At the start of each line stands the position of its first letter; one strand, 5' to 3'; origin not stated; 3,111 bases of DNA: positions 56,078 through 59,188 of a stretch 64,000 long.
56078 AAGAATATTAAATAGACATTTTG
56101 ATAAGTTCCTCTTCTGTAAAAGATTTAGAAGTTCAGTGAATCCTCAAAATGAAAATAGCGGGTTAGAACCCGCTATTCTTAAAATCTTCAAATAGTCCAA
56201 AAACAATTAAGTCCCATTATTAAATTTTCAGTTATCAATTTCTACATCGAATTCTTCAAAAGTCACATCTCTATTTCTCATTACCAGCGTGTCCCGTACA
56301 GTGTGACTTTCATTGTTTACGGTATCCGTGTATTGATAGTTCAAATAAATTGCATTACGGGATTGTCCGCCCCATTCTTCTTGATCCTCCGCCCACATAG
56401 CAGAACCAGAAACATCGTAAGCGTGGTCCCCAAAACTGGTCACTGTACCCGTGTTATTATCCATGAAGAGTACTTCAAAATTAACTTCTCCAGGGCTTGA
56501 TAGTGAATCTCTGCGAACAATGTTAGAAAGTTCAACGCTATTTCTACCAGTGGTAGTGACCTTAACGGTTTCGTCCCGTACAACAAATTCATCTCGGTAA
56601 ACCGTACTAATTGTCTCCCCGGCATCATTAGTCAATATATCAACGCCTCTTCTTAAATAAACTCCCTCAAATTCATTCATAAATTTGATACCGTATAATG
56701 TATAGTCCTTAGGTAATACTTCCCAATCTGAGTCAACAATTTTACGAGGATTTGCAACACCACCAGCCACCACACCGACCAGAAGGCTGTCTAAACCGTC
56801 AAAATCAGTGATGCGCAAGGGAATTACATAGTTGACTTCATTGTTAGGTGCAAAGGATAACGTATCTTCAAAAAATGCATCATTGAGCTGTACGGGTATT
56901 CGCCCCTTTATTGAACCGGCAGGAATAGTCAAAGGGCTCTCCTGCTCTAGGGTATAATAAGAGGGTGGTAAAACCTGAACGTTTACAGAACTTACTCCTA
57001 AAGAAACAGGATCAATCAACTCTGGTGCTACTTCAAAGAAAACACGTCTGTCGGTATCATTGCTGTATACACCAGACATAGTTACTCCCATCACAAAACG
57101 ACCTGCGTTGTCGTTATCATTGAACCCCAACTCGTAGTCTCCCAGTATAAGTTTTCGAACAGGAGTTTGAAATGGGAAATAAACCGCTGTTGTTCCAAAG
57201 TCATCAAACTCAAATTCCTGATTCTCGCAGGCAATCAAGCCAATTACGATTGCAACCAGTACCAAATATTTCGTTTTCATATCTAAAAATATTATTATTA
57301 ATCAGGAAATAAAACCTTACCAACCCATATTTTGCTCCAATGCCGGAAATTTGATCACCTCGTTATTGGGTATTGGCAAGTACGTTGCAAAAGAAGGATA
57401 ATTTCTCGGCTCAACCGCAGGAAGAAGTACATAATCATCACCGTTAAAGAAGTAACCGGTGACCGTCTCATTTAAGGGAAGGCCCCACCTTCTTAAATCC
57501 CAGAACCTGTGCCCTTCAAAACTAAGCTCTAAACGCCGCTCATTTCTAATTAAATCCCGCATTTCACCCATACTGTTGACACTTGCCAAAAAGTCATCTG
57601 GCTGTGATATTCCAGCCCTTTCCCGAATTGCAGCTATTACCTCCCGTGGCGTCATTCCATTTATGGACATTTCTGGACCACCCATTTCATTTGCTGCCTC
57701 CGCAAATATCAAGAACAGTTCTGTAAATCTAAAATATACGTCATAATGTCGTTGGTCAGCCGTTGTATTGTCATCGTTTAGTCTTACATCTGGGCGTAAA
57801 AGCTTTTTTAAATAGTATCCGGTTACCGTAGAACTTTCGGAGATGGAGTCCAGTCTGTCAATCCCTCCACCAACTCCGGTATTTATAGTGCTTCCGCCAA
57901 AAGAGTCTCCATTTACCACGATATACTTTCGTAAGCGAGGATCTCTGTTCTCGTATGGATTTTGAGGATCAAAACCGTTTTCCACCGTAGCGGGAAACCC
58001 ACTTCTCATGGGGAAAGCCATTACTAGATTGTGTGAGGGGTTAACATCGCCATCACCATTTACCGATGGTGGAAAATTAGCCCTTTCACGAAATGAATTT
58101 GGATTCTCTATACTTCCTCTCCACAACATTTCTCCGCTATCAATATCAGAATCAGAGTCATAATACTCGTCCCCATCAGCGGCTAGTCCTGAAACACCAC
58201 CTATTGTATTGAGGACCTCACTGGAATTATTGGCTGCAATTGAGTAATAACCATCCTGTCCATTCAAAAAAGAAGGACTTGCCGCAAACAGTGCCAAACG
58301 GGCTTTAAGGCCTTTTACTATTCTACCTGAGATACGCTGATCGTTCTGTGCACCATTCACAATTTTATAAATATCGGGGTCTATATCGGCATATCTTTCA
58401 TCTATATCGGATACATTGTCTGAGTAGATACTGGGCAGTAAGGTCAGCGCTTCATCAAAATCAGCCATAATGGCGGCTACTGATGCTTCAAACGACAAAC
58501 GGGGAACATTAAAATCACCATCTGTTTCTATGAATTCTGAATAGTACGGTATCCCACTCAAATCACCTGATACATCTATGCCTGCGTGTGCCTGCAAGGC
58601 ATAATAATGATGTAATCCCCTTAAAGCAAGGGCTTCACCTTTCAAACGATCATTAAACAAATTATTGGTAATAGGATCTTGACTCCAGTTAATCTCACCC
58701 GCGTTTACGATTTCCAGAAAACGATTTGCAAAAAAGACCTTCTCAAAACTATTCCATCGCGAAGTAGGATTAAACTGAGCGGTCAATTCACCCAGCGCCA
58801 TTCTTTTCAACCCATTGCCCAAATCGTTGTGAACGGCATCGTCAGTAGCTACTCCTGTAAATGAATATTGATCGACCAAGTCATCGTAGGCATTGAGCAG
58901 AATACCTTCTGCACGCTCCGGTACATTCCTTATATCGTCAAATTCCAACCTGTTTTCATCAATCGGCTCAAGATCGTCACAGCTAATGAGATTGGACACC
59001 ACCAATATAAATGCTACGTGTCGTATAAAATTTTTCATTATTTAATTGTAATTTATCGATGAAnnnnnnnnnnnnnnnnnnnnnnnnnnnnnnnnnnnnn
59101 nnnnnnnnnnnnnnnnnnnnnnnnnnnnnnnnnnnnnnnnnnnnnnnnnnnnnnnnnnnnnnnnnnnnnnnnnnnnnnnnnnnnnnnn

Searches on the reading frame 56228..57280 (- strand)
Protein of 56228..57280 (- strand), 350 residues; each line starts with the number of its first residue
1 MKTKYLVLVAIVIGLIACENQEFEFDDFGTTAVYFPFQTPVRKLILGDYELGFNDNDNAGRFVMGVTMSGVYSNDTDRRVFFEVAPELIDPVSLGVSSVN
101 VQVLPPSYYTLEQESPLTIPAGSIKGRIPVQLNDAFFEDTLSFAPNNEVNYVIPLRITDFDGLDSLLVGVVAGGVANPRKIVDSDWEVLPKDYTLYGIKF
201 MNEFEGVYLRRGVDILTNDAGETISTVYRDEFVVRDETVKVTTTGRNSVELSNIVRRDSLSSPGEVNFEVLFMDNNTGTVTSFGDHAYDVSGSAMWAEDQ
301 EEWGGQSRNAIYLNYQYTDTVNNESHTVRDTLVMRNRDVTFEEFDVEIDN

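Call 56: search_protein_families(library=pfam, proteins=[window:56228-57280:-], max_evalue=0.01)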
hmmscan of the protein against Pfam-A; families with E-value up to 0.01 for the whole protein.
window:56228-57280:- (350 aa): 3 families
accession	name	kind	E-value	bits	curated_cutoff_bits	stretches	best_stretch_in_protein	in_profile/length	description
PF18620.7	DUF5627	-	2.5e-24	86.2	31.3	1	203-338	1-133/133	Domain of unknown function (DUF5627)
PF08522.16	BT_3987-like_N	-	1.1e-17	65.2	25.9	1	31-160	4-116/120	BT_3987-like, N-terminal domain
PF14274.12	BT_3044-like_C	-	0.0047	17.6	23.1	0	194-331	3-139/141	BT_3044-like, C-terminal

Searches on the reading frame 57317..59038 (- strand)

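Call 56: search_protein_families(library=pfam, proteins=[window:57317-59038:-], max_evalue=0.01)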
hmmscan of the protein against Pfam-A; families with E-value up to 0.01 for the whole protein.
window:57317-59038:- (573 aa): 2 families
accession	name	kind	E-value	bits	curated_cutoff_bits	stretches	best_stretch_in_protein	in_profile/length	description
PF07980.17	SusD_RagB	-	9.1e-43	147.4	23.1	1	316-573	19-297/297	SusD family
PF14322.12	SusD-like_3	-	1.1e-09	39.3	27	1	88-206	71-170/191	Starch-binding associating with outer membrane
